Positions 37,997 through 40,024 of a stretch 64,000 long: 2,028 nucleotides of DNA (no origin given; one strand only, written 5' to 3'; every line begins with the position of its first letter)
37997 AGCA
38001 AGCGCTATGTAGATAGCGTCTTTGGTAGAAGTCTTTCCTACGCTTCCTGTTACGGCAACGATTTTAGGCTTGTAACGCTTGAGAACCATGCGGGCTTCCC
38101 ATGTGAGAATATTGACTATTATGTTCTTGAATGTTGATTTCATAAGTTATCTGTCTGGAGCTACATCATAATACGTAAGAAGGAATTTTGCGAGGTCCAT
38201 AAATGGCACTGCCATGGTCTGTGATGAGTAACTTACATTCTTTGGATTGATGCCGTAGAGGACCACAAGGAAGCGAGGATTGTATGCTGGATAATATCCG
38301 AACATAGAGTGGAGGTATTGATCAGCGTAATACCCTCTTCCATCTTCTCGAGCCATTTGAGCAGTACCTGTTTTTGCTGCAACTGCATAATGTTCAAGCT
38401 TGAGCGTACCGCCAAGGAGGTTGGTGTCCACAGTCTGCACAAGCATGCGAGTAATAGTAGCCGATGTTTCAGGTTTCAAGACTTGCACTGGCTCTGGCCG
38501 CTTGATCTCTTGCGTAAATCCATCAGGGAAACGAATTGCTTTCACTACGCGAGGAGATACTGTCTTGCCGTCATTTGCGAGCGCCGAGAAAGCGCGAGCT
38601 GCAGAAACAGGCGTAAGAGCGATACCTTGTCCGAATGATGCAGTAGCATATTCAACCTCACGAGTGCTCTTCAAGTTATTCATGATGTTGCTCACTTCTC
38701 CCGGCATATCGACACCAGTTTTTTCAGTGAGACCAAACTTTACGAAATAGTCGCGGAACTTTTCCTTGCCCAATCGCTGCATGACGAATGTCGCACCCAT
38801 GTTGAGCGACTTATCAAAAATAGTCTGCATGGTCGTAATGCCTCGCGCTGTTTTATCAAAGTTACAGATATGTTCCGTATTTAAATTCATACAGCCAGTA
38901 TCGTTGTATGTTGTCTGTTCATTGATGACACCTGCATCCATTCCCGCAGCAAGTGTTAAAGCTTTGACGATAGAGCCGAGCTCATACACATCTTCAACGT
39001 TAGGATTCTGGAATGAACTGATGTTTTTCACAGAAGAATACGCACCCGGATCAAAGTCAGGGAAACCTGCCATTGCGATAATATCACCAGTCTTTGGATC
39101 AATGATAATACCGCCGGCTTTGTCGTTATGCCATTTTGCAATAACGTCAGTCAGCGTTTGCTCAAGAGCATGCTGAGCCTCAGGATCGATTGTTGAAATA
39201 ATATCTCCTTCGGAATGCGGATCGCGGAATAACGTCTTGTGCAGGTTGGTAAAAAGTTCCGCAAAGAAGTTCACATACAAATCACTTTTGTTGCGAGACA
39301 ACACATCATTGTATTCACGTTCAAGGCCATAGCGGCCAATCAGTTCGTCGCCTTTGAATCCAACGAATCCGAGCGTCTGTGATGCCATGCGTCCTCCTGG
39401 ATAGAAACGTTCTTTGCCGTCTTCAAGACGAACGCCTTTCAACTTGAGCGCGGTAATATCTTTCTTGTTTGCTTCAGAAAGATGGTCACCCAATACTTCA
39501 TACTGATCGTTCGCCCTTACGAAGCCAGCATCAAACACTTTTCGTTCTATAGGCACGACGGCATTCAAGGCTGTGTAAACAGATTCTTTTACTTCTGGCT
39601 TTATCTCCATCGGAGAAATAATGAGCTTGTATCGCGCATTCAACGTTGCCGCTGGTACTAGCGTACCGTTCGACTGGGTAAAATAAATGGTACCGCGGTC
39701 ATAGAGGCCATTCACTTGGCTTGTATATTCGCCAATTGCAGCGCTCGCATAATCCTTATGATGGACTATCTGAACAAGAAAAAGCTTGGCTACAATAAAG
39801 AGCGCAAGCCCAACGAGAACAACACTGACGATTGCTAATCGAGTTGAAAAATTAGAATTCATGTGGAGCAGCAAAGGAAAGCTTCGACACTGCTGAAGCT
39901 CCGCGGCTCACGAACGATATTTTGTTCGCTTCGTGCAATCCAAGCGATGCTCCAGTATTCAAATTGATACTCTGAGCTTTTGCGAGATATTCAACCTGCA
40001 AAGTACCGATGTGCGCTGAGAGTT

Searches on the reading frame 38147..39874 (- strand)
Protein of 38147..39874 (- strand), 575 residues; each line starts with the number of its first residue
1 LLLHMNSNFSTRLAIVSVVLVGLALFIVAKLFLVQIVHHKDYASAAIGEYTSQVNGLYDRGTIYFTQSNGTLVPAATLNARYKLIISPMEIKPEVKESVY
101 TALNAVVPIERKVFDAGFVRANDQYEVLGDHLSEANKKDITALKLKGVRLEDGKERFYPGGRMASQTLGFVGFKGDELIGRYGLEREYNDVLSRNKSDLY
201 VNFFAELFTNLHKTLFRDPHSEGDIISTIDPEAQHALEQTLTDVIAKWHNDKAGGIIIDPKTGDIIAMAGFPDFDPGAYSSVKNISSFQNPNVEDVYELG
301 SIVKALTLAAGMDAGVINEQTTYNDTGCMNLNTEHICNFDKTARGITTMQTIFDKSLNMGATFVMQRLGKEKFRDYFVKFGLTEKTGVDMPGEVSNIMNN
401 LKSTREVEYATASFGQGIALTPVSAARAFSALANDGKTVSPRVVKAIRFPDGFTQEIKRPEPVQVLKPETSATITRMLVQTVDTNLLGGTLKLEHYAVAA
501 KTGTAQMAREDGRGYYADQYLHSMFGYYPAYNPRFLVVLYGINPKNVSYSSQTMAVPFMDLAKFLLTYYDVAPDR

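Call 66: search_protein_families(library=pfam, proteins=[window:38147-39874:-], max_evalue=0.00001)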
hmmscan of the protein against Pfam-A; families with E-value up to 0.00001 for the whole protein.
window:38147-39874:- (575 aa): 2 families
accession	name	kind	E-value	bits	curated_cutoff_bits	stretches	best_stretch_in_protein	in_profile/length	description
PF00905.27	Transpeptidase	-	2.8e-62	211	22.1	1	256-553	4-288/299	Penicillin binding protein transpeptidase domain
PF03717.20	PBP_dimer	-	6.2e-06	27.2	24.4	0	60-193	6-159/180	Penicillin-binding Protein dimerisation domain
